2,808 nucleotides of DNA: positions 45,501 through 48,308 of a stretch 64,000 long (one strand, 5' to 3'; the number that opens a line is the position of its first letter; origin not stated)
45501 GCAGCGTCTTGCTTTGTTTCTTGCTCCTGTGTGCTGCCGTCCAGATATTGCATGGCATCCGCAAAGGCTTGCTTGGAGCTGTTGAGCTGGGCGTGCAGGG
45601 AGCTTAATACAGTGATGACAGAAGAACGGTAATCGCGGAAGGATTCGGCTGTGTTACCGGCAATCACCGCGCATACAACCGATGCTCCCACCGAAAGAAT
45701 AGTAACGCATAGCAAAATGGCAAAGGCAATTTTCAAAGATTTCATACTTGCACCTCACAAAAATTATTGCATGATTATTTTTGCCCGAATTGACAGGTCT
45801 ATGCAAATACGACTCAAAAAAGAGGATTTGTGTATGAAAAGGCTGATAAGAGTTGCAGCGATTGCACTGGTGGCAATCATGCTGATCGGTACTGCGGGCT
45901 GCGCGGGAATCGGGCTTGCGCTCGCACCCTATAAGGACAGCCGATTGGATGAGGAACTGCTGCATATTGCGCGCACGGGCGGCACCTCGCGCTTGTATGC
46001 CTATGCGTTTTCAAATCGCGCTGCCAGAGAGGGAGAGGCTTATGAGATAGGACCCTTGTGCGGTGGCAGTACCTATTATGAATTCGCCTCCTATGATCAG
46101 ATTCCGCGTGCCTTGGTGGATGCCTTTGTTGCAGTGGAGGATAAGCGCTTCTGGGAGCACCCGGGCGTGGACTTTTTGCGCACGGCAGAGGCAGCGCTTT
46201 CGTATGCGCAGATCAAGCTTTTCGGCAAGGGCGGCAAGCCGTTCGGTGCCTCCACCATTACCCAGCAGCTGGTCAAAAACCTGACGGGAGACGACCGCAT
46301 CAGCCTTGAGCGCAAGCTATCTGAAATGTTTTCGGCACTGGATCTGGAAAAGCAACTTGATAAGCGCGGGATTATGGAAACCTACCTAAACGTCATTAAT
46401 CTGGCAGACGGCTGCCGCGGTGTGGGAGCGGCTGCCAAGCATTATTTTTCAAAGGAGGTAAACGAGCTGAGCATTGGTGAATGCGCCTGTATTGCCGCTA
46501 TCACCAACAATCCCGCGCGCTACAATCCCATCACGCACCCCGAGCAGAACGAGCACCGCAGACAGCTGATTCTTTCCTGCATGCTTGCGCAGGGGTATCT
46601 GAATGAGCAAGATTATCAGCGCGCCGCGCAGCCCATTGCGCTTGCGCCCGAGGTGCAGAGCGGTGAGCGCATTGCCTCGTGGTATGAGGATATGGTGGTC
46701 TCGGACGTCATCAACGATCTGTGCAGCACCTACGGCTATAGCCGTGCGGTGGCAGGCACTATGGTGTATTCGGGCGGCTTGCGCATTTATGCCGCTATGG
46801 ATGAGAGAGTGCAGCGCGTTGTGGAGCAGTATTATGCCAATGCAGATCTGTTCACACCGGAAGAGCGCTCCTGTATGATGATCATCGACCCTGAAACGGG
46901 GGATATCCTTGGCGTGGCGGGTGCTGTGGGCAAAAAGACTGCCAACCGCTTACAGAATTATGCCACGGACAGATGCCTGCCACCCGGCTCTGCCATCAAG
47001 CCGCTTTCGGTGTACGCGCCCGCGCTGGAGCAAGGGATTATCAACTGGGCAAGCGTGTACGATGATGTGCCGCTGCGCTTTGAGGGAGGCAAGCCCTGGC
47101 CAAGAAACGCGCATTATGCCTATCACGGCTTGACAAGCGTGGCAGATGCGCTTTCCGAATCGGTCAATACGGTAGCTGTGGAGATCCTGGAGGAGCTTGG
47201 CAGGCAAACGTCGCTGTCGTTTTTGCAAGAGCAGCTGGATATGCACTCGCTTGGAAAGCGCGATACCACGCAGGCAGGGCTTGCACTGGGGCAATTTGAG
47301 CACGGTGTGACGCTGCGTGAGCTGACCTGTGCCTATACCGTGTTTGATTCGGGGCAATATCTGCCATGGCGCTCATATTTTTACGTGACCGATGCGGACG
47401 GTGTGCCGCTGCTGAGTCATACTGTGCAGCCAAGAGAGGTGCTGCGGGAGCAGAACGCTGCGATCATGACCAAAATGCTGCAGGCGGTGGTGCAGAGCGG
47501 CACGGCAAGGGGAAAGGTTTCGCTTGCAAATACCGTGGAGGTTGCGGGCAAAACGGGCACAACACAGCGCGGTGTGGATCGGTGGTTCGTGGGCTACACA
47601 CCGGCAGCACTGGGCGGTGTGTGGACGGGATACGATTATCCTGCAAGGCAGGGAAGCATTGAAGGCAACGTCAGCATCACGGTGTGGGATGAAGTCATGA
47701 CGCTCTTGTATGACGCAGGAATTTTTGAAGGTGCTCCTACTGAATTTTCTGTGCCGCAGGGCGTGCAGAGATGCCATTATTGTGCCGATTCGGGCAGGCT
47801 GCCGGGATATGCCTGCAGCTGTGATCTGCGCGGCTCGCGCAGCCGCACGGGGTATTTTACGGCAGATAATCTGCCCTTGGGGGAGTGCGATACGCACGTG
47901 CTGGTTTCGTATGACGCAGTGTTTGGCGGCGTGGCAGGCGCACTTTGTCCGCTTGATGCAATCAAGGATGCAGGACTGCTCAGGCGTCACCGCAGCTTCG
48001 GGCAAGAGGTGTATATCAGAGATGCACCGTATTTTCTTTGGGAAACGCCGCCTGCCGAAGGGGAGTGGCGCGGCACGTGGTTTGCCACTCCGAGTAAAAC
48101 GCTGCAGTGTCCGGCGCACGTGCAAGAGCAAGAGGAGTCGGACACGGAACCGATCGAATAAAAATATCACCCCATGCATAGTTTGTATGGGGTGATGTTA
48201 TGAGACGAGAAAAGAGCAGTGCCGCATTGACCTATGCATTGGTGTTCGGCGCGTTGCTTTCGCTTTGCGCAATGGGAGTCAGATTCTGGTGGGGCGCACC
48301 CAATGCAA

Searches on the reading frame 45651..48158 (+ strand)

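Call 78: search_protein_families(library=pfam, proteins=[window:45651-48158:+], max_evalue=0.00001)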
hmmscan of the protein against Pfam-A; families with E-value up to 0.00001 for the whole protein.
window:45651-48158:+ (836 aa): 2 families
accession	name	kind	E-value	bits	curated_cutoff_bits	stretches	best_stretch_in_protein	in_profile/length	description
PF00912.28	Transgly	-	2.9e-53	180.3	27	1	142-311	13-177/178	Transglycosylase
PF00905.27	Transpeptidase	-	6.8e-26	91.6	22.1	1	408-652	2-267/299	Penicillin binding protein transpeptidase domain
